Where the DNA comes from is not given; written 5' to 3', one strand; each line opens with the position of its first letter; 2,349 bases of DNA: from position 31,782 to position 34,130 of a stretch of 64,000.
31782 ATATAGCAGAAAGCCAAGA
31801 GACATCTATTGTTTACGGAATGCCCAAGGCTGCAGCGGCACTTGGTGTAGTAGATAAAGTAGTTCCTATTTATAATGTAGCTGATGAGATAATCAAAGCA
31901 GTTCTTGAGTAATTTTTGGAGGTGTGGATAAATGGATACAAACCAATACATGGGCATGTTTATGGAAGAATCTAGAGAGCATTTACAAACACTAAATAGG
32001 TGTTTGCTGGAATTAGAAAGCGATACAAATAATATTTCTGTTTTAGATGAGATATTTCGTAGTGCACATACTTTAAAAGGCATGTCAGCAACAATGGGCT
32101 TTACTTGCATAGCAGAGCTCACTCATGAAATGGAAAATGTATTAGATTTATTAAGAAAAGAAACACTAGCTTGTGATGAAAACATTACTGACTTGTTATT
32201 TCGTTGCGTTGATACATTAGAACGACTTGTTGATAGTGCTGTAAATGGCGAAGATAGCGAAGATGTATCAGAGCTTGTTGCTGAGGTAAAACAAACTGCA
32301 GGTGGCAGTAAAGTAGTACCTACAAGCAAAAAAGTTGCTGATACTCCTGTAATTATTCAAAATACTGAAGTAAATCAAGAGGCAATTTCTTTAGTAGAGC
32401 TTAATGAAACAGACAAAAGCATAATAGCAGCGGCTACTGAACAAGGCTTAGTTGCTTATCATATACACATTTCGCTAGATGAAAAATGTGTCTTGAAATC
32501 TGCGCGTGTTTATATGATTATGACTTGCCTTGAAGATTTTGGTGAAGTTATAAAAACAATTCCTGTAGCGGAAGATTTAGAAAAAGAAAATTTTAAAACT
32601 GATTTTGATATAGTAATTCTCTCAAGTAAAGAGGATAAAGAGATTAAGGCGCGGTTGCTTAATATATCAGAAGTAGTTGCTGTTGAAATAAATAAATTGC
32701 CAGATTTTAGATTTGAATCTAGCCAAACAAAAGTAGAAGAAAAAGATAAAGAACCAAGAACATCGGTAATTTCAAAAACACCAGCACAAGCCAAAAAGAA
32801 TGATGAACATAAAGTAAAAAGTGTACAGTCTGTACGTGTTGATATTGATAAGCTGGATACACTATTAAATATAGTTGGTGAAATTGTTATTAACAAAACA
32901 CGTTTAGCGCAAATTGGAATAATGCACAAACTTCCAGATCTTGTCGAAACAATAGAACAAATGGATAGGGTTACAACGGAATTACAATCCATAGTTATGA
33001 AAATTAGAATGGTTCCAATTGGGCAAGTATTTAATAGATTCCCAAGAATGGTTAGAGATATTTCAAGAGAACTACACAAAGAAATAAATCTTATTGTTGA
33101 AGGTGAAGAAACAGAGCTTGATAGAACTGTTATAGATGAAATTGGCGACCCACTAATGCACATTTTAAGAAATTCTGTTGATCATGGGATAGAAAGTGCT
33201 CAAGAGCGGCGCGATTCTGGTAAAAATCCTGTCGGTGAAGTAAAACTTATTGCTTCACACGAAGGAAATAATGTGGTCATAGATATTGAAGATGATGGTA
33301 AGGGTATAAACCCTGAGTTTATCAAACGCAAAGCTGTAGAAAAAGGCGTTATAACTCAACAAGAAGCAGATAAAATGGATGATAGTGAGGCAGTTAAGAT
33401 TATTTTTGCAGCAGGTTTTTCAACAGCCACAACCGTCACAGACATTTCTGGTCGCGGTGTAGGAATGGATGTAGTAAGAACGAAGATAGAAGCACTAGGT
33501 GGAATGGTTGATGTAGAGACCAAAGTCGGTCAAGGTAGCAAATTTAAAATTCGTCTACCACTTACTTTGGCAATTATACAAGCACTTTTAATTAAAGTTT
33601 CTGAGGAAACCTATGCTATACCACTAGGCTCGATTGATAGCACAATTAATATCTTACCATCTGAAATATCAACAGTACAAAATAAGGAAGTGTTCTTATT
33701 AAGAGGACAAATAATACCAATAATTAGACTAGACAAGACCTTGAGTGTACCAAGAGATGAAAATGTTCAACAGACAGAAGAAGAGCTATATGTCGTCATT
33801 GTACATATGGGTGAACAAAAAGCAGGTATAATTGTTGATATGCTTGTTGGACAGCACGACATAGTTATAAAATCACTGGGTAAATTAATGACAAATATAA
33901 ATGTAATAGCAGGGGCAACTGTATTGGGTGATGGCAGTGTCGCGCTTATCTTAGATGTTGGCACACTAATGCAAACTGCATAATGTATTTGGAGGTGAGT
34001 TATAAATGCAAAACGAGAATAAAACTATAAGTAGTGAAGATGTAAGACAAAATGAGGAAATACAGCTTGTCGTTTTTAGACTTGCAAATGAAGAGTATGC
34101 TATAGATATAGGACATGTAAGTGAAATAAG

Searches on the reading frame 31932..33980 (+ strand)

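Call 51: search_protein_families(library=pfam, proteins=[window:31932-33980:+], max_evalue=0.001)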
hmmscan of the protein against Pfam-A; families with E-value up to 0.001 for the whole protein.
window:31932-33980:+ (683 aa): 5 families
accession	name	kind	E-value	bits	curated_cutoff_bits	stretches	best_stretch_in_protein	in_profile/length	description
PF01584.24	CheW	-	1.9e-28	99.3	23.5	1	550-681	1-135/138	CheW-like domain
PF07194.16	P2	-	4e-26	91.3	23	1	175-254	1-80/81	P2 response regulator binding domain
PF02518.31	HATPase_c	-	1.8e-18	67.4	26.4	1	406-545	4-110/111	Histidine kinase-, DNA gyrase B-, and HSP90-like ATPase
PF01627.28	Hpt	-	7.6e-17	61.8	24.6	1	5-96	1-81/84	Hpt domain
PF02895.20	H-kinase_dim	-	8.5e-17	61.8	23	1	299-358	2-68/68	Signal transducing histidine kinase, homodimeric domain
